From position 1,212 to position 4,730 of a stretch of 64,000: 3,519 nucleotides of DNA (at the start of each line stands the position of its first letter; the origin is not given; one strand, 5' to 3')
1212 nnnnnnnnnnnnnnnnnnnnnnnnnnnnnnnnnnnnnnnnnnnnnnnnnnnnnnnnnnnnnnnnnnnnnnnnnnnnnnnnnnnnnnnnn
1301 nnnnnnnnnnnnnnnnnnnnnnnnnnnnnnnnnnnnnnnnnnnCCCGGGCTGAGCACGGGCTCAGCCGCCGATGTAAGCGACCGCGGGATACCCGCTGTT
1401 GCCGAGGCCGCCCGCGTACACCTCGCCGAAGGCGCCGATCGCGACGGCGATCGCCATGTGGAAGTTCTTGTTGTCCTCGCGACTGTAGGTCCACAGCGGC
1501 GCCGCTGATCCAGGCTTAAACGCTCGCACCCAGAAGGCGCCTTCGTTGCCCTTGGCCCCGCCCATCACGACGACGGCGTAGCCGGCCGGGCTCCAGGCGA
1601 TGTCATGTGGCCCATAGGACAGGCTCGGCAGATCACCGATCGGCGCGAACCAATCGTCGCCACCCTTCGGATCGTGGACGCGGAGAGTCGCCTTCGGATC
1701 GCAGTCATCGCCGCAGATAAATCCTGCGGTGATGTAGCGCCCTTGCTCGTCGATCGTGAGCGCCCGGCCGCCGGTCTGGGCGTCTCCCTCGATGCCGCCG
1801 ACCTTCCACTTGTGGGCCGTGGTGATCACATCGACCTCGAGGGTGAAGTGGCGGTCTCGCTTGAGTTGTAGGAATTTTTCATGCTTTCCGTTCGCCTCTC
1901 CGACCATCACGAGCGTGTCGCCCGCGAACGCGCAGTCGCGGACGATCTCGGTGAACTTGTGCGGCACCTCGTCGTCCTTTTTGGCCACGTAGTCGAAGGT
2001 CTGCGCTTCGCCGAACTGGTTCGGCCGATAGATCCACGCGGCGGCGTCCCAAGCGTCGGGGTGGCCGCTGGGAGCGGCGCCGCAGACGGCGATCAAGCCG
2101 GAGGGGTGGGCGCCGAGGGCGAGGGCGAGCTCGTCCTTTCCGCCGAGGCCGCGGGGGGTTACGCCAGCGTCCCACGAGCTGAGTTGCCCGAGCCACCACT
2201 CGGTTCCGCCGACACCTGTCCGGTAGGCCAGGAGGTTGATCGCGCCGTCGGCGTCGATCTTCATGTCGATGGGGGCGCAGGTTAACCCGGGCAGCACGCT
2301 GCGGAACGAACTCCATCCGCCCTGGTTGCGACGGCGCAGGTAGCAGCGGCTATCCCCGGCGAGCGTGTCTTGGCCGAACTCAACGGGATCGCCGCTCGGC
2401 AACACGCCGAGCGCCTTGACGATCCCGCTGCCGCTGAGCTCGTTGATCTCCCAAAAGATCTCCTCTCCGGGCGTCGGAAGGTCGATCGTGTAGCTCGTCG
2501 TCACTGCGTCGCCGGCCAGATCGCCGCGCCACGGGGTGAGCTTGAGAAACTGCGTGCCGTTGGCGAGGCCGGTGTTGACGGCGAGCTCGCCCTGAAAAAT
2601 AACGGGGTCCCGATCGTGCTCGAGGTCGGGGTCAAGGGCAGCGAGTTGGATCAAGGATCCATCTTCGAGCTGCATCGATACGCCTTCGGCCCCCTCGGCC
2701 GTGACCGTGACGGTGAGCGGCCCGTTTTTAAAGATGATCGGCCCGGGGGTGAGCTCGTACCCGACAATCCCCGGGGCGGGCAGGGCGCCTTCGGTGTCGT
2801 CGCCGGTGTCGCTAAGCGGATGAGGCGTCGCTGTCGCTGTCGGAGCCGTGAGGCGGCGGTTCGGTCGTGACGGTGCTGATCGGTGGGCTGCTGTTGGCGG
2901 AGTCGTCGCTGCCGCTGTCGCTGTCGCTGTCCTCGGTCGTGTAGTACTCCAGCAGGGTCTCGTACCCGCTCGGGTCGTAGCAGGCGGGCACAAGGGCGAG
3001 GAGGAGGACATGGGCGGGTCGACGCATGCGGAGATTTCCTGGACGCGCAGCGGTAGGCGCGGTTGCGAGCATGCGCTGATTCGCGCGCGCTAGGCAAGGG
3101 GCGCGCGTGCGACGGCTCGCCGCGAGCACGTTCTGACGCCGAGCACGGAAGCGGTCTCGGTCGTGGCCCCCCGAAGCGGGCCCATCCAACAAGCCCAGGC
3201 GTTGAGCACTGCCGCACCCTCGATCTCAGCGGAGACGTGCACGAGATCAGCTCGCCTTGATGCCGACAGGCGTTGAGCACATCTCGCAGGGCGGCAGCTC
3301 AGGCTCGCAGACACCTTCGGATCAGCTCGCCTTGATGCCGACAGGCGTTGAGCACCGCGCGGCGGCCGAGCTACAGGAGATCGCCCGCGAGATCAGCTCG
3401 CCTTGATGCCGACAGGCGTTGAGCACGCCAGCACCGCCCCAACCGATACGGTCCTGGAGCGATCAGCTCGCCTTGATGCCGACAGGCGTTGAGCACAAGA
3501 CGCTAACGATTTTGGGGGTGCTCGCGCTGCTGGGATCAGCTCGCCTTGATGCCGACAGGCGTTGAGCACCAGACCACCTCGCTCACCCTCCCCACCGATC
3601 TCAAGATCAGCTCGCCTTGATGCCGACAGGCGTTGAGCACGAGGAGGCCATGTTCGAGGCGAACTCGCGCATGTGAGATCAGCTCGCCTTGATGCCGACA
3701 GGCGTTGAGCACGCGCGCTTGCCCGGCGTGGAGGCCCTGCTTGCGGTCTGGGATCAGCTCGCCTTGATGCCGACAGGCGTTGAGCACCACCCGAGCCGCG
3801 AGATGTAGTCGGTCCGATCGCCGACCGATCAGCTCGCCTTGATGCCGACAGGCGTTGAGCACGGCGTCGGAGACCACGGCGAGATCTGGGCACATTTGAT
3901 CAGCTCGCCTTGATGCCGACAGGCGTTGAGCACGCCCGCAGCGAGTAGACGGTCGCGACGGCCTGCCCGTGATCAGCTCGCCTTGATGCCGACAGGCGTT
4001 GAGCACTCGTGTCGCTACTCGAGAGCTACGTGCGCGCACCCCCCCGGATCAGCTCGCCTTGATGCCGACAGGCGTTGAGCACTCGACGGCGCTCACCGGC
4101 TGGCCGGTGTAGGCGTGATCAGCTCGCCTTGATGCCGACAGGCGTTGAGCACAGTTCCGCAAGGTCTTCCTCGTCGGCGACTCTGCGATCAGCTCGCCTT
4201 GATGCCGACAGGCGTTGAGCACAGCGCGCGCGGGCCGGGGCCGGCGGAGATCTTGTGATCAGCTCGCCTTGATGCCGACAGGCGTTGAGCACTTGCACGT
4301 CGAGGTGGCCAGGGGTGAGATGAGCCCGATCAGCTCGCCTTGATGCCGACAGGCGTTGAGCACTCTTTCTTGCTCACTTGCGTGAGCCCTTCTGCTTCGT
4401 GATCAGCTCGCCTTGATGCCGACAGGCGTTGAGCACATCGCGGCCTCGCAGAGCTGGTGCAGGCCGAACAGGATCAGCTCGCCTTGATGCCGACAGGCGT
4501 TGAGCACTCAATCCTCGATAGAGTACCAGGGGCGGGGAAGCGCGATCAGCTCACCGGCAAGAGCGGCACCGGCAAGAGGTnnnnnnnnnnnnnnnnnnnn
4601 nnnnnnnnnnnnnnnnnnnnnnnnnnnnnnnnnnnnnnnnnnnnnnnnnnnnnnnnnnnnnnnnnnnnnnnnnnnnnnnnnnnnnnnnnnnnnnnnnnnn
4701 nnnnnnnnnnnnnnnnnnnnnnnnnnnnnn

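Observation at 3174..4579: Stand-alone CRISPR array: 18 x 36-bp repeats, degenerate repeats at both ends, no cas genes within at least 3 kb upstream or 59 kb downstream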

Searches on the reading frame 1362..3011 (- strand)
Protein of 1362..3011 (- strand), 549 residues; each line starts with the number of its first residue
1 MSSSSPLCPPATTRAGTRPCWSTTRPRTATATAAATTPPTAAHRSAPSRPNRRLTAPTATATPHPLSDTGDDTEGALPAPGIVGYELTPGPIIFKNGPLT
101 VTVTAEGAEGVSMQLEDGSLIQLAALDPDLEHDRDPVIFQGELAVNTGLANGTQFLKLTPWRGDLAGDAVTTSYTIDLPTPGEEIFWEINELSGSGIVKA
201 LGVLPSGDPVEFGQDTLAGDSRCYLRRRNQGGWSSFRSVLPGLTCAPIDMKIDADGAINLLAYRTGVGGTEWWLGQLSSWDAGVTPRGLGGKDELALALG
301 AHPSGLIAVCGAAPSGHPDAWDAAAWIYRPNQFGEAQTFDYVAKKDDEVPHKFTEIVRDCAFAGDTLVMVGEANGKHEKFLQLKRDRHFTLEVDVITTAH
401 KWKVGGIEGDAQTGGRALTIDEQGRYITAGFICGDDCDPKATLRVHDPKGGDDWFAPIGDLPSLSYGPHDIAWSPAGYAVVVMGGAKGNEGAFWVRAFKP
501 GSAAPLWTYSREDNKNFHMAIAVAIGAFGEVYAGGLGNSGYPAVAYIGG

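Call 11: search_protein_families(library=pfam, proteins=[window:1362-3011:-], max_evalue=0.01)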
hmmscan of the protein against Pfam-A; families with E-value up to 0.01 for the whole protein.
window:1362-3011:- (549 aa): 0 families

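Call 22: find_encoding_contigs(protein=window:1362-3011:-, flank=10000, max_places=4)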
Protein window:1362-3011:- (549 aa): no gene with exactly this product is on record in the collection.

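Call 24: find_homologous_proteins(query=window:1362-2801:-, max_evalue=0.00001)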
Query window:1362-2801:- (479 aa): 197 proteins with E <= 0.00001 among 8000 candidates; the best 120 are listed.
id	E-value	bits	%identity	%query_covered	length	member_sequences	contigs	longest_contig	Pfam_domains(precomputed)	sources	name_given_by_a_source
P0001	0.0e+0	1023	91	100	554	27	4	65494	-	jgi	jgi:hypothetical protein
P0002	0.0e+0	1011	92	100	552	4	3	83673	-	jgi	jgi:hypothetical protein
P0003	2.5e-277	939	85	100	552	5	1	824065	-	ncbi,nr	ncbi:MAG: hypothetical protein IPK80_16150 [Nannocystis sp.]|nr:hypothetical protein [Nannocystis sp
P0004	5.5e-196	670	64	100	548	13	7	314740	-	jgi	jgi:hypothetical protein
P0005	2.0e-170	586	59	100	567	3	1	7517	-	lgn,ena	-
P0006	2.9e-151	523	52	98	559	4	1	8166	-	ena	-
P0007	9.4e-150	518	52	98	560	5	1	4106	-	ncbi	-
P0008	1.4e-147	511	52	98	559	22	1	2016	-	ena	-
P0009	2.4e-147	510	51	100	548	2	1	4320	-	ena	-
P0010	9.4e-146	505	50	98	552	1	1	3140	-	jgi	jgi:hypothetical protein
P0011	6.2e-145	502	50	98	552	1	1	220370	-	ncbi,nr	ncbi:MAG: hypothetical protein IPK80_28535 [Nannocystis sp.]|nr:hypothetical protein [Nannocystis sp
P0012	1.1e-144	501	51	100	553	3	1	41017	-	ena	-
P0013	4.1e-143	496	50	98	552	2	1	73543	-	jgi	jgi:hypothetical protein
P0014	1.3e-139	484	49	98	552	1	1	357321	-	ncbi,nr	ncbi:MAG: hypothetical protein IPK80_30155 [Nannocystis sp.]|nr:hypothetical protein [Nannocystis sp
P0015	1.5e-139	484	49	98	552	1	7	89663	-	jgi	jgi:hypothetical protein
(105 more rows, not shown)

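Call 25: find_encoding_contigs(protein=P0002, flank=10000, max_places=3)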
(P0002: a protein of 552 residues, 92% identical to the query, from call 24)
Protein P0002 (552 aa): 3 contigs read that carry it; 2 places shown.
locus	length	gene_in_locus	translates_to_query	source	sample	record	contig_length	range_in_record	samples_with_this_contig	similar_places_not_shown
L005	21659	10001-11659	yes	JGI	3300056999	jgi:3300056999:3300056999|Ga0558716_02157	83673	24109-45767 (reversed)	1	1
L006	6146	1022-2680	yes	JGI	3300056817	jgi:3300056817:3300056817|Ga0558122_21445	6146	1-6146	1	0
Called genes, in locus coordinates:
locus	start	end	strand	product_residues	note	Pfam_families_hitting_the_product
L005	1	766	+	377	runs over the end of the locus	PF03781:FGE-sulfatase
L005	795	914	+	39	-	-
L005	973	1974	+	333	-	-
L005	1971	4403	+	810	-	-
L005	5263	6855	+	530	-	PF00589:Phage_integrase, PF13340:DUF4096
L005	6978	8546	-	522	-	-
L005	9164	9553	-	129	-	PF00270:DEAD (weak), PF04851:ResIII, PF18766:SWI2_SNF2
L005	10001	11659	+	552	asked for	-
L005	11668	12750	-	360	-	-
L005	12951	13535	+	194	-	-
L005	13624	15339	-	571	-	-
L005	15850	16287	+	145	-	-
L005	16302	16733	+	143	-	-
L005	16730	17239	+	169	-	-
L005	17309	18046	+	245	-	-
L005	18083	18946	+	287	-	-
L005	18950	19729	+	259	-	-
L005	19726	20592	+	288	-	-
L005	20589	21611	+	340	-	-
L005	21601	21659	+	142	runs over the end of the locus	-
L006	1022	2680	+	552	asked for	-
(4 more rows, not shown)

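Call 26: find_encoding_contigs(protein=P0001, flank=10000, max_places=4)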
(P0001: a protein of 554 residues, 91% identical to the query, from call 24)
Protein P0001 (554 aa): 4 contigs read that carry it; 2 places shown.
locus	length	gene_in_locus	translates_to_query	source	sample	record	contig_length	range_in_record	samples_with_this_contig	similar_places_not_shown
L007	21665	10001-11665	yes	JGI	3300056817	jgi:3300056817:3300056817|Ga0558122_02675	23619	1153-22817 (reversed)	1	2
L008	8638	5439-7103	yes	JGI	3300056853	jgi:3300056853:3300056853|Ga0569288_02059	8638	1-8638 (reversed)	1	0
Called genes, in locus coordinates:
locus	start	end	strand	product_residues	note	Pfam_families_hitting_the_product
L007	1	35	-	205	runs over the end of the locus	PF00929:RNase_T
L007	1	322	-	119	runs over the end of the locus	PF09707:Cas_Cas2CT1978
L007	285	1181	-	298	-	PF01867:Cas_Cas1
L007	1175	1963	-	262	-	PF08798:CRISPR_assoc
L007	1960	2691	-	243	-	PF09704:Cas_Cas5d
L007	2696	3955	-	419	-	PF09344:Cas_CT1975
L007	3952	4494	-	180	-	PF09485:CRISPR_Cse2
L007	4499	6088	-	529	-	-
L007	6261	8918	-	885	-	PF18019:Cas3_HD, PF00270:DEAD (faint), PF22590:Cas3-like_C_2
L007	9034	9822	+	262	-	-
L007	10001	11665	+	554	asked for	-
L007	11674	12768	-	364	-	-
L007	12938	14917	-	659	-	-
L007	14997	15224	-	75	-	-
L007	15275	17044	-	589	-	-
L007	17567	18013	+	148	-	-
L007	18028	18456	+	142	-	-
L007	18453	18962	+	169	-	-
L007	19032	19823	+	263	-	-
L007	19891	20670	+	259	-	-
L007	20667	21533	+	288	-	-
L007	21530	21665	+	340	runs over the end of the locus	-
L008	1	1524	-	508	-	?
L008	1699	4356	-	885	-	PF18019:Cas3_HD, PF00270:DEAD (faint), PF22590:Cas3-like_C_2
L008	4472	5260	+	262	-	-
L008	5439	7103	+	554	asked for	-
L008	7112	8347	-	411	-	-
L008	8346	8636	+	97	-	?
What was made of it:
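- Hot spot: at the same side of the orthologous lipoprotein gene, L007 and L008 carry a complete type I-E operon, and L005 carries an integrase and unknown genes (calls 25, 26).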

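Call 27: find_encoding_contigs(protein=P0003, flank=10000, max_places=2)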
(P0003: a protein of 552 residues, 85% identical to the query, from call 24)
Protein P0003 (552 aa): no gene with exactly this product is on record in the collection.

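Call 61: search_protein_families(library=padloc, proteins=[window:1362-2801:-], max_evalue=0.001)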
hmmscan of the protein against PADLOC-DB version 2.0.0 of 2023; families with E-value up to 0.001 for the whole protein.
window:1362-2801:- (479 aa): 0 families

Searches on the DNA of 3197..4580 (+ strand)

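Call 38: search_dna_similar(query=window:3197-4580:+, collection=plasmids, mode=distant, max_evalue=1, max_rows=25)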
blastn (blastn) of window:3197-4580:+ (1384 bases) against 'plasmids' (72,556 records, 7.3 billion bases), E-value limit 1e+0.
Records with a match: 13; places in all: 13; records where one place covers at least 80% of the query: 0.
Best place of each record, by identity: 95-99% 1; 90-95% 4; 80-90% 5; 60-80% 3.
By first word of the organism name: Streptomyces 4; Shinella 1; Novosphingobium 1; Cnuibacter 1; Phaeobacter 1; Ewingella 1; Azospirillum 1; Methylobacterium 1; [Synechococcus] 1; Nonomuraea 1.
By predicted mobility (MOB-suite, as given by PLSDB): non-mobilizable 7; mobilizable 6.
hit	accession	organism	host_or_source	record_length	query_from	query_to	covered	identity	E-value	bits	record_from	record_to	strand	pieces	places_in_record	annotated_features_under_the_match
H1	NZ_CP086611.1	Shinella zoogloeoides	-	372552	1190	1239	4%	79.2%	4e-1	46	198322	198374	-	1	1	aromatic ring-hydroxylating dioxygenase subunit alpha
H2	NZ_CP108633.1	Streptomyces sp. NBC_01136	-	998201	4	52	4%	79.6%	4e-1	45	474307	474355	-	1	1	hypothetical protein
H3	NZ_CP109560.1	Streptomyces sp. NBC_01384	-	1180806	4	52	4%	79.6%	4e-1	45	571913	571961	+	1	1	record has no annotation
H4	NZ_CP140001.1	Novosphingobium capsulatum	-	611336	892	937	3%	83.3%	4e-1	45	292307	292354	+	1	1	TonB-dependent receptor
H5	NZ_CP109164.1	Streptomyces sp. NBC_01727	-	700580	166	206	3%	85.4%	4e-1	46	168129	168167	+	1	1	PLP-dependent aminotransferase family protein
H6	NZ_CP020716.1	Cnuibacter physcomitrellae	Physcomitrium patens,single cell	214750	944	984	3%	85.4%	4e-1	45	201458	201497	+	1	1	ATP-binding cassette domain-containing protein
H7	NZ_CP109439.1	Streptomyces sp. NBC_01483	-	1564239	961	1000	3%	85.4%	4e-1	45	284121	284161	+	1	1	none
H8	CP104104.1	Phaeobacter sp. G2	cell culture,Emiliania huxleyi RCC1216 ...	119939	1033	1070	3%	86.8%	4e-1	45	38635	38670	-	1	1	diguanylate cyclase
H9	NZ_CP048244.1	Ewingella americana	Flammulina filiformis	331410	561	594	2%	91.2%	4e-1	46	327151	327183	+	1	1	mntR: manganese-binding transcriptional regulator MntR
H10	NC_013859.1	Azospirillum sp. B510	-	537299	1355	1384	2%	93.5%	4e-1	45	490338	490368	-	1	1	sigma-54 dependent transcriptional regulator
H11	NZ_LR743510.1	Methylobacterium bullatum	-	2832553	1355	1384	2%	93.5%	4e-1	45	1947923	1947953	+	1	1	none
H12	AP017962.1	[Synechococcus] sp. NIES-970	-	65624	1217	1245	2%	93.1%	4e-1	45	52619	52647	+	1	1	none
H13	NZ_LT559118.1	Nonomuraea gerenzanensis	-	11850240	1355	1381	2%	96.3%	4e-1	46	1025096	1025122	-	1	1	none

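Call 39: search_dna_similar(query=window:3197-4580:+, collection=phages, mode=distant, max_evalue=1, max_rows=25)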
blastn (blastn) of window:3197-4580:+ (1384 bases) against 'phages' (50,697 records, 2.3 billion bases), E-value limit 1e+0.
Records with a match: 6; places in all: 6; records where one place covers at least 80% of the query: 0.
Best place of each record, by identity: 95-99% 6.
By first word of the organism name: Gordonia 4; Arthrobacter 2.
By host as written in the record: Gordonia terrae 3612 3; Arthrobacter sp. ATCC 21022 2; Gordonia terrae CAG3 1.
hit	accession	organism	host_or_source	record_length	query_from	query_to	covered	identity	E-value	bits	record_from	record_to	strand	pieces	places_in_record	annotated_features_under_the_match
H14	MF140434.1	Arthrobacter phage Wheelbite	Arthrobacter sp. ATCC 21022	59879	887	913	2%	96.3%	1e-1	46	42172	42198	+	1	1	65: minor tail protein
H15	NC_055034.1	Arthrobacter phage Wheelbite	Arthrobacter sp. ATCC 21022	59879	887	913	2%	96.3%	1e-1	46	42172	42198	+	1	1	65: minor tail protein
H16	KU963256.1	Gordonia phage Lucky10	Gordonia terrae 3612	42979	181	206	2%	96.2%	4e-1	44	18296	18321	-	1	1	20: lysin A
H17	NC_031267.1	Gordonia phage Lucky10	Gordonia terrae 3612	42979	181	206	2%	96.2%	4e-1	44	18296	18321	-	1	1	20: endolysin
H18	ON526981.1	Gordonia phage Phabuloso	Gordonia terrae 3612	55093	181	206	2%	96.2%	4e-1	44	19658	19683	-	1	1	22: lysin A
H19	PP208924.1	Gordonia phage LitninMcQueen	Gordonia terrae CAG3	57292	181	206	2%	96.2%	4e-1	44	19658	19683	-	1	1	22: lysin A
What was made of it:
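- Tried and rejected: BLAST of the whole array against plasmids and phages gave only chance-level hits at E 0.1-0.4 (calls 38, 39).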
